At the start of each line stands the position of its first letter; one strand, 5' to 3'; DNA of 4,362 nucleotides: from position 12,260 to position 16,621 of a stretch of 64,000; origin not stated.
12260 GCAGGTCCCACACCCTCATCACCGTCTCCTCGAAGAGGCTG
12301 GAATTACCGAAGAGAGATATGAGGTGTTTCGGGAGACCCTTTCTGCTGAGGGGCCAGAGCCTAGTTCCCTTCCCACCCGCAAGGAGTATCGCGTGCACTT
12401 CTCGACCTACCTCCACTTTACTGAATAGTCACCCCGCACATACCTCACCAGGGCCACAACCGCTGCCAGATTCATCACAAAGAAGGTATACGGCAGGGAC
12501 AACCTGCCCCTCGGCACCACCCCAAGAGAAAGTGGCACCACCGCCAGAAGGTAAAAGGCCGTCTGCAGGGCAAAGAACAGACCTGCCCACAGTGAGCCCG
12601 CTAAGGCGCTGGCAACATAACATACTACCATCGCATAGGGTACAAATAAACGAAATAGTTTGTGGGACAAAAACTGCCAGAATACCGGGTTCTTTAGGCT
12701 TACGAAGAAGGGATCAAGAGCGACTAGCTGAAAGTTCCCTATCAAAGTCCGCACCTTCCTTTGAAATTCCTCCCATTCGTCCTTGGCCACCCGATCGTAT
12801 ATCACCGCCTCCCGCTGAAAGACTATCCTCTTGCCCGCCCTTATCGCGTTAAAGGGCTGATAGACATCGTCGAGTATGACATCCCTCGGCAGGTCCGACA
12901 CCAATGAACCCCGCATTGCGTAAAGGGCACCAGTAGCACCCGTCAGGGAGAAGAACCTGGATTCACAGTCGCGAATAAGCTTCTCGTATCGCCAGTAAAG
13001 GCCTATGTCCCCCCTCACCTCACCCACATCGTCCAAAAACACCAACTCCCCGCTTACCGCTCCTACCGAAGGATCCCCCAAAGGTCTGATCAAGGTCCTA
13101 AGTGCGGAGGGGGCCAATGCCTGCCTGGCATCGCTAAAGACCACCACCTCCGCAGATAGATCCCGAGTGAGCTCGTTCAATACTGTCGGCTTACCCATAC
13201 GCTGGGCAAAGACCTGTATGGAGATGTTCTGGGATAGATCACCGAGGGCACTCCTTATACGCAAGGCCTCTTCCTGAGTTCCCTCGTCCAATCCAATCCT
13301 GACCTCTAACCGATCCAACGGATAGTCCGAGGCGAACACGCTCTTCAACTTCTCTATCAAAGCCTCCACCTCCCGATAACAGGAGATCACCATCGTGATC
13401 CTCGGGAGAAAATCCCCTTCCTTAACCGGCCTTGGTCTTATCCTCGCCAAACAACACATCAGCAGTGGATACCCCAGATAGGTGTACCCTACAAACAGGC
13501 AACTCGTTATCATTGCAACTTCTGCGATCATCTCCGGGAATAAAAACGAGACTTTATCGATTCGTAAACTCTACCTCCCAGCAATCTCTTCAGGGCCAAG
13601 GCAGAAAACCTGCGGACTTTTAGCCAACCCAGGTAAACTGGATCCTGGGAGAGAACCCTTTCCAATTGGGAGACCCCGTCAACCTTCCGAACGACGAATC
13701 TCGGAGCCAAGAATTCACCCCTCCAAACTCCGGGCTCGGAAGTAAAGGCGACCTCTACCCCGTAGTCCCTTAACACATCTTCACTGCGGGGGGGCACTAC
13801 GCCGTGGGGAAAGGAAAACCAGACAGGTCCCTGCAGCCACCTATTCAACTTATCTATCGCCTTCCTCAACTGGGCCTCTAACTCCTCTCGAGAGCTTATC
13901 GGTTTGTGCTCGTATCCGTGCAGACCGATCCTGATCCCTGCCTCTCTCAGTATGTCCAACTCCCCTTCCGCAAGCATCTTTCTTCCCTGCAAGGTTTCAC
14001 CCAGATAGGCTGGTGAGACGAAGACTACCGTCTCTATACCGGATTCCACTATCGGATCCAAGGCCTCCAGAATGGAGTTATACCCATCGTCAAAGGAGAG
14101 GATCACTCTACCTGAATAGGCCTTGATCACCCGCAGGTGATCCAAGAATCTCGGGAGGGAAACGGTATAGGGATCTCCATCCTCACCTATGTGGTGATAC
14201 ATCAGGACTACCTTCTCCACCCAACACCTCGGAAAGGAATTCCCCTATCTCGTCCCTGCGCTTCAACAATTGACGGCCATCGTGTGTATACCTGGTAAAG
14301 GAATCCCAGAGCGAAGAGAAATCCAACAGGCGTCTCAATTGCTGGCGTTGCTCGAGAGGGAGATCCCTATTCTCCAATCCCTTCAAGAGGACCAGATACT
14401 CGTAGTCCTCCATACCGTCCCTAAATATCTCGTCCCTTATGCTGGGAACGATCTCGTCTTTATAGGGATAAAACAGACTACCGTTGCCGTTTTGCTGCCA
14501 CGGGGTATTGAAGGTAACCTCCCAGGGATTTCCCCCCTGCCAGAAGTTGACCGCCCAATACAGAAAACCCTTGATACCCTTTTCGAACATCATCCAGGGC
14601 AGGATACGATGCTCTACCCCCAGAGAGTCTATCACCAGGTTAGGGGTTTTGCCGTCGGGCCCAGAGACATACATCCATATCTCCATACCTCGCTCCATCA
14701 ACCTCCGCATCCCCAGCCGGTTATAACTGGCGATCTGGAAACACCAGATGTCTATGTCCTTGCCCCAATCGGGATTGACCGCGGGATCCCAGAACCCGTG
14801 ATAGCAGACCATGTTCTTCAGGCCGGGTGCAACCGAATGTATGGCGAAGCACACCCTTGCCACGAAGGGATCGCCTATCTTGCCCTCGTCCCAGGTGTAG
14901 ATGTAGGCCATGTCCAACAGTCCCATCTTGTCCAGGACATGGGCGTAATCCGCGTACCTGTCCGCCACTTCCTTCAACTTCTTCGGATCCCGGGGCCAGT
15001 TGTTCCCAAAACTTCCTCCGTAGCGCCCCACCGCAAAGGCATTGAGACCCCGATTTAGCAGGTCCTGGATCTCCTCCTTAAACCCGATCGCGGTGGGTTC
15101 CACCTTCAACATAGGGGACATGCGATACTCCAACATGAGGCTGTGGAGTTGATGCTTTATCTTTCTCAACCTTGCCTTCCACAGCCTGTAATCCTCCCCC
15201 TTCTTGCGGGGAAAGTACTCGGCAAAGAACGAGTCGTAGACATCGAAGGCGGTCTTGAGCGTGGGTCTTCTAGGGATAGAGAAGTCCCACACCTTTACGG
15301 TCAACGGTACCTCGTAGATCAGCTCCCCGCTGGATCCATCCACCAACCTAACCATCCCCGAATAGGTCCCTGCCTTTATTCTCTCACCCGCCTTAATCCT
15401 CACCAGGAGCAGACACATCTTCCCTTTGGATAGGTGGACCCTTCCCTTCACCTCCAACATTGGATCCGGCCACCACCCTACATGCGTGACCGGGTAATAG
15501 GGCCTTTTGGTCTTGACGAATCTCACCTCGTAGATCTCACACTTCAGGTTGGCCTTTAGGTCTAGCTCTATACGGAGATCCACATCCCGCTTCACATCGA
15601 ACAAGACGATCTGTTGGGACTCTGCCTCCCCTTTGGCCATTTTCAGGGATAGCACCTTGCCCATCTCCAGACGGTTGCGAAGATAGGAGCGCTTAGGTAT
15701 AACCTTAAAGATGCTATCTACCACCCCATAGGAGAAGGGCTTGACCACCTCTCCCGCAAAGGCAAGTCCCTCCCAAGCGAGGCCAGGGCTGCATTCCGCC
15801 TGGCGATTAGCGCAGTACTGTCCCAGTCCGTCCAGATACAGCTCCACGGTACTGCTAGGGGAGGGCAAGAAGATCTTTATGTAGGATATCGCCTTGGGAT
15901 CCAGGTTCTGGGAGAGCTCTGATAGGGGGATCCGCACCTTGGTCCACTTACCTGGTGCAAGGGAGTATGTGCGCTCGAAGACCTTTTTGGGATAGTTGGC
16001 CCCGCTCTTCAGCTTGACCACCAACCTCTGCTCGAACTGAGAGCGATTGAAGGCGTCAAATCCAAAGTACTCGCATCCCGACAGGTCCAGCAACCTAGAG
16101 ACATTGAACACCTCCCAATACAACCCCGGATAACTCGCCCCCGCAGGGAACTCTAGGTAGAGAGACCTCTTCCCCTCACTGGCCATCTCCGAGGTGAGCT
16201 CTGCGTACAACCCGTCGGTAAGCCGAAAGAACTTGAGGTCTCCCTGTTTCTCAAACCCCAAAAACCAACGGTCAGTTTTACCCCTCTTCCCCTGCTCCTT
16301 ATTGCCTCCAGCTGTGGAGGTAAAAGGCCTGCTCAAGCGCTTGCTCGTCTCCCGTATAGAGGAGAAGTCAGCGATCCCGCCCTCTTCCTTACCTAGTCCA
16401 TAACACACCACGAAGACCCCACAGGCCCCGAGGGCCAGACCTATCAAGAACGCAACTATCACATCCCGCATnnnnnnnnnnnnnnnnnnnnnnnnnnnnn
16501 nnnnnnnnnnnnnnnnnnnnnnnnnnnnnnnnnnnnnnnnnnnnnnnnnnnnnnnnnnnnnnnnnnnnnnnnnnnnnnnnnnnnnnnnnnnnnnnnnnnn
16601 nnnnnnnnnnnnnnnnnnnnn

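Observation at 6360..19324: Exosortase (XrtA/EpsI) exopolysaccharide locus with PrsK/PrsR-like sigma-54 regulators but no PEP-CTERM substrate in view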

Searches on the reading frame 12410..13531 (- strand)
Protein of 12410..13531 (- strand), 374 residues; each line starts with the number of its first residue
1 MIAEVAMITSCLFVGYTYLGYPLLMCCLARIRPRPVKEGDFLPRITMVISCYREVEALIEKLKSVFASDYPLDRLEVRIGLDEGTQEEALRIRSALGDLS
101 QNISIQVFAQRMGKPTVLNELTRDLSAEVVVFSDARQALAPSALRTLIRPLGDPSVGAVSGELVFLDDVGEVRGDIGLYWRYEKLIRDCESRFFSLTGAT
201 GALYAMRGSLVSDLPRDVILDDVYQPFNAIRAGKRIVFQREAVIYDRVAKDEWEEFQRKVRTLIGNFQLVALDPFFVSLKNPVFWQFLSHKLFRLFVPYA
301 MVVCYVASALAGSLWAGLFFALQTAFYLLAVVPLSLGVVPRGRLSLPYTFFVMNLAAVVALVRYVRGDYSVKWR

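Call 4: search_protein_families(library=ncbifam, proteins=[window:12410-13531:-], max_evalue=0.001)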
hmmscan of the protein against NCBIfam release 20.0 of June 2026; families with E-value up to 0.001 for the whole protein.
window:12410-13531:- (374 aa): 6 families
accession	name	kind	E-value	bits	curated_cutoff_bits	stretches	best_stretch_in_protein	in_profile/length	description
TIGR03937.1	PgaC_IcaA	equivalog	8.8e-08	31.5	422.3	1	39-162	41-162/407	poly-beta-1,6-N-acetyl-D-glucosamine synthase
TIGR03111.1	glyc2_xrt_Gpos1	hypoth_equivalog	1.3e-07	30.8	363.95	1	37-191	43-192/439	TIGR03111 family XrtG-associated glycosyltransferase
TIGR04242.1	nodulat_NodC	equivalog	9.3e-07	28.1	550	1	36-164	41-169/395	chitooligosaccharide synthase NodC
TIGR03965.1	mycofact_glyco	equivalog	2.5e-06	26.7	280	1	32-167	64-195/467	mycofactocin biosynthesis glycosyltransferase MftF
TIGR03472.1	HpnI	equivalog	2.2e-05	23.5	310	1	2-160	4-160/373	bacteriohopanetetrol glucosamine biosynthesis glycosyltransferase HpnI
NF038299.1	EPS_HpsN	equivalog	0.00016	20.7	425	1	43-163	1-119/317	hormogonium polysaccharide biosynthesis glycosyltransferase HpsN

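Call 7: search_protein_families(library=pfam, proteins=[window:12410-13531:-], max_evalue=0.01)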
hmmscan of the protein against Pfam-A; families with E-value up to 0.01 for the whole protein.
window:12410-13531:- (374 aa): 4 families
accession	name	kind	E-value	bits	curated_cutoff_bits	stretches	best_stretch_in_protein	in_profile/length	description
PF13641.12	Glyco_tranf_2_3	-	1.9e-09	38.3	27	1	43-261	1-226/230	Glycosyltransferase like family 2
PF13632.12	Glyco_trans_2_3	-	2.1e-06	28.1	27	1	134-328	6-196/198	Glycosyl transferase family group 2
PF00535.33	Glycos_transf_2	-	3.7e-05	24.1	23.3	1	47-165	2-117/168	Glycosyl transferase family 2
PF21086.3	ACT_PSP_2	-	0.0081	16.7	24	0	54-107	26-74/77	ACT domain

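Call 44: search_solved_structures(query=window:12410-13531:-, max_evalue=0.01)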
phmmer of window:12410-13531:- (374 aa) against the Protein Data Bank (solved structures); distinct sequences matched with E-value up to 0.01: 2.
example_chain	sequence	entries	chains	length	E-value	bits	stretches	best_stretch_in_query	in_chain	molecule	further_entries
6yv7_A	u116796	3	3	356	2.5e-17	66.4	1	18-326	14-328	Glycosyl transferase, family 2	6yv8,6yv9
6yv7_B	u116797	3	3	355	2.7e-17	66.2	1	19-326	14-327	Glycosyl transferase, family 2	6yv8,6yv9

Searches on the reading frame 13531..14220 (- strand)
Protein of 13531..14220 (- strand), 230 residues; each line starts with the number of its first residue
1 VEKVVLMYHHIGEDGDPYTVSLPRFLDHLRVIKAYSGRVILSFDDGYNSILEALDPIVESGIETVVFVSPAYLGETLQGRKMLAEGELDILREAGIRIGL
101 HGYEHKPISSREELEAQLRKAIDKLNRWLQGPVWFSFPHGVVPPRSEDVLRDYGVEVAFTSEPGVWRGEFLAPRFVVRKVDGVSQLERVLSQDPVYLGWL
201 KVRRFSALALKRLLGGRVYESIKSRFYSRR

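Call 4: search_protein_families(library=ncbifam, proteins=[window:13531-14220:-], max_evalue=0.001)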
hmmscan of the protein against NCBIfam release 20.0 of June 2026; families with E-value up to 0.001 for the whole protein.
window:13531-14220:- (230 aa): 0 families

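Call 7: search_protein_families(library=pfam, proteins=[window:13531-14220:-], max_evalue=0.01)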
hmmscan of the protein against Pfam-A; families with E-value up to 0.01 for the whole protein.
window:13531-14220:- (230 aa): 2 families
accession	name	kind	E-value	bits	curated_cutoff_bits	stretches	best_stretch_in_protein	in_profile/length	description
PF01522.26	Polysacc_deac_1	-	1.9e-11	44.4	23.1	1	38-157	8-123/124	Polysaccharide deacetylase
PF10096.14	DUF2334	-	1.3e-06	28.6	26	1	55-161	23-146/203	Uncharacterized protein conserved in bacteria (DUF2334)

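Call 48: search_solved_structures(query=window:13531-14220:-, max_evalue=0.1)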
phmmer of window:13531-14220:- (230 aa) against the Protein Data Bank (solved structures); distinct sequences matched with E-value up to 0.1: 1.
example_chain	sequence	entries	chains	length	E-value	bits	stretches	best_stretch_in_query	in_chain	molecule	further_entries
4wcj_A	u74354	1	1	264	0.0026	20.7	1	38-166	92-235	Polysaccharide deacetylase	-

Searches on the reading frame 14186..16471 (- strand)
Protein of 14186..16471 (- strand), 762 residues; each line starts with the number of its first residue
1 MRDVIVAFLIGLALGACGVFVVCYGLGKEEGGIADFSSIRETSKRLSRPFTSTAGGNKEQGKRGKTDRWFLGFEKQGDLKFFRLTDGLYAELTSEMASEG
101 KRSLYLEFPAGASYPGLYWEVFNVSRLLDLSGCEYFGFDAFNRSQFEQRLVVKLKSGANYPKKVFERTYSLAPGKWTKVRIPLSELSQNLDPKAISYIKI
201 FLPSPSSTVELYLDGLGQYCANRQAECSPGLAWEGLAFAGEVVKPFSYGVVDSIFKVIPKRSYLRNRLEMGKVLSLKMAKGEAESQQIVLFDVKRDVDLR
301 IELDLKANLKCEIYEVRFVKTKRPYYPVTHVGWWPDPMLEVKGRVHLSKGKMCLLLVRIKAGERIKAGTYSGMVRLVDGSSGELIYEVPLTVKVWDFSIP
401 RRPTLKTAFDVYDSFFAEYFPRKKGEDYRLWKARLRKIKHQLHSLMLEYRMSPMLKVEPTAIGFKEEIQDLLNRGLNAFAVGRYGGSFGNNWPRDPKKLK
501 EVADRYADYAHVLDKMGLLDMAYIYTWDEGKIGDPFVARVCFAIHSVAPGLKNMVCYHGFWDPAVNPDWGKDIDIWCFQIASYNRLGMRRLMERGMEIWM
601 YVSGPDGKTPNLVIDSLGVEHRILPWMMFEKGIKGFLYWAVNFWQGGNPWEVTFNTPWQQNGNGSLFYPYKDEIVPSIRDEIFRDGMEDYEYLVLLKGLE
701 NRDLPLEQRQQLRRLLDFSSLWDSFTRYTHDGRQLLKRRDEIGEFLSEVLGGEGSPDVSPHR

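Call 4: search_protein_families(library=ncbifam, proteins=[window:14186-16471:-], max_evalue=0.001)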
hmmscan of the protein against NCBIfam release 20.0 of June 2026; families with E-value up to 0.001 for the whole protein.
window:14186-16471:- (762 aa): 0 families

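Call 7: search_protein_families(library=pfam, proteins=[window:14186-16471:-], max_evalue=0.01)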
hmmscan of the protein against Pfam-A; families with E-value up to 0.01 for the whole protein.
window:14186-16471:- (762 aa): 1 family
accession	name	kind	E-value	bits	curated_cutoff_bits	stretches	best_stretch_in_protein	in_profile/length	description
PF13320.12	GH123_cat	-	8.9e-18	65.2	23.1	1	511-695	144-323/324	Glycoside hydrolase 123, catalytic domain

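Call 43: search_solved_structures(query=window:14186-16471:-, max_evalue=0.01)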
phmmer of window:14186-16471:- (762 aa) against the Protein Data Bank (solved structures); distinct sequences matched with E-value up to 0.01: 7.
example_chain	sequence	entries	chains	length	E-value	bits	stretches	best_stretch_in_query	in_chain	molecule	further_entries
8k2f_A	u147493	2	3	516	3.9e-22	81.4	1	571-712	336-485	Oligosaccharide-releasing beta-N-acetylgalactosaminidase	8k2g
8k2j_A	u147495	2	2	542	3.2e-16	61.8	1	568-719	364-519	Oligosaccharide/Monosaccharide-releasing beta-N-acetylgalactosaminidase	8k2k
8k2h_B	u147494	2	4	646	1.4e-12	49.8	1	592-730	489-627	Oligosaccharide/Monosaccharide-releasing beta-N-acetylhexosaminidase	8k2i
8k2l_A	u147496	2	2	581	4.8e-12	48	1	590-725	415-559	Monosaccharide-releasing beta-N-acetylgalactosaminidase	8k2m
8k2n_D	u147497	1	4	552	3.5e-08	35.2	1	598-703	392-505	Monosaccharide-releasing beta-N-acetylgalactosaminidase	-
8q8h_A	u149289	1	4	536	3e-05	25.5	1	598-703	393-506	beta-D-GalNAcase from Niabella aurantiaca DSM 17617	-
8p4l_A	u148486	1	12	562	3.3e-05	25.4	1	598-703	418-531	Beta-N-acetylgalactosaminidase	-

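Call 58: search_solved_structures(query=window:14186-16471:-, max_evalue=1e-10, show_alignments=2)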
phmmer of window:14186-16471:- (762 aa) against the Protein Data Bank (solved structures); distinct sequences matched with E-value up to 1e-10: 4.
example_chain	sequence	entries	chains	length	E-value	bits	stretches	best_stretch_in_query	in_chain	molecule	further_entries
8k2f_A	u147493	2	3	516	3.9e-22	81.4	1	571-712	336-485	Oligosaccharide-releasing beta-N-acetylgalactosaminidase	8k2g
8k2j_A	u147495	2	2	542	3.2e-16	61.8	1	568-719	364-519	Oligosaccharide/Monosaccharide-releasing beta-N-acetylgalactosaminidase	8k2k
8k2h_B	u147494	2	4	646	1.4e-12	49.8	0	592-730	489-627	Oligosaccharide/Monosaccharide-releasing beta-N-acetylhexosaminidase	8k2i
8k2l_A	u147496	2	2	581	4.8e-12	48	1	590-725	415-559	Monosaccharide-releasing beta-N-acetylgalactosaminidase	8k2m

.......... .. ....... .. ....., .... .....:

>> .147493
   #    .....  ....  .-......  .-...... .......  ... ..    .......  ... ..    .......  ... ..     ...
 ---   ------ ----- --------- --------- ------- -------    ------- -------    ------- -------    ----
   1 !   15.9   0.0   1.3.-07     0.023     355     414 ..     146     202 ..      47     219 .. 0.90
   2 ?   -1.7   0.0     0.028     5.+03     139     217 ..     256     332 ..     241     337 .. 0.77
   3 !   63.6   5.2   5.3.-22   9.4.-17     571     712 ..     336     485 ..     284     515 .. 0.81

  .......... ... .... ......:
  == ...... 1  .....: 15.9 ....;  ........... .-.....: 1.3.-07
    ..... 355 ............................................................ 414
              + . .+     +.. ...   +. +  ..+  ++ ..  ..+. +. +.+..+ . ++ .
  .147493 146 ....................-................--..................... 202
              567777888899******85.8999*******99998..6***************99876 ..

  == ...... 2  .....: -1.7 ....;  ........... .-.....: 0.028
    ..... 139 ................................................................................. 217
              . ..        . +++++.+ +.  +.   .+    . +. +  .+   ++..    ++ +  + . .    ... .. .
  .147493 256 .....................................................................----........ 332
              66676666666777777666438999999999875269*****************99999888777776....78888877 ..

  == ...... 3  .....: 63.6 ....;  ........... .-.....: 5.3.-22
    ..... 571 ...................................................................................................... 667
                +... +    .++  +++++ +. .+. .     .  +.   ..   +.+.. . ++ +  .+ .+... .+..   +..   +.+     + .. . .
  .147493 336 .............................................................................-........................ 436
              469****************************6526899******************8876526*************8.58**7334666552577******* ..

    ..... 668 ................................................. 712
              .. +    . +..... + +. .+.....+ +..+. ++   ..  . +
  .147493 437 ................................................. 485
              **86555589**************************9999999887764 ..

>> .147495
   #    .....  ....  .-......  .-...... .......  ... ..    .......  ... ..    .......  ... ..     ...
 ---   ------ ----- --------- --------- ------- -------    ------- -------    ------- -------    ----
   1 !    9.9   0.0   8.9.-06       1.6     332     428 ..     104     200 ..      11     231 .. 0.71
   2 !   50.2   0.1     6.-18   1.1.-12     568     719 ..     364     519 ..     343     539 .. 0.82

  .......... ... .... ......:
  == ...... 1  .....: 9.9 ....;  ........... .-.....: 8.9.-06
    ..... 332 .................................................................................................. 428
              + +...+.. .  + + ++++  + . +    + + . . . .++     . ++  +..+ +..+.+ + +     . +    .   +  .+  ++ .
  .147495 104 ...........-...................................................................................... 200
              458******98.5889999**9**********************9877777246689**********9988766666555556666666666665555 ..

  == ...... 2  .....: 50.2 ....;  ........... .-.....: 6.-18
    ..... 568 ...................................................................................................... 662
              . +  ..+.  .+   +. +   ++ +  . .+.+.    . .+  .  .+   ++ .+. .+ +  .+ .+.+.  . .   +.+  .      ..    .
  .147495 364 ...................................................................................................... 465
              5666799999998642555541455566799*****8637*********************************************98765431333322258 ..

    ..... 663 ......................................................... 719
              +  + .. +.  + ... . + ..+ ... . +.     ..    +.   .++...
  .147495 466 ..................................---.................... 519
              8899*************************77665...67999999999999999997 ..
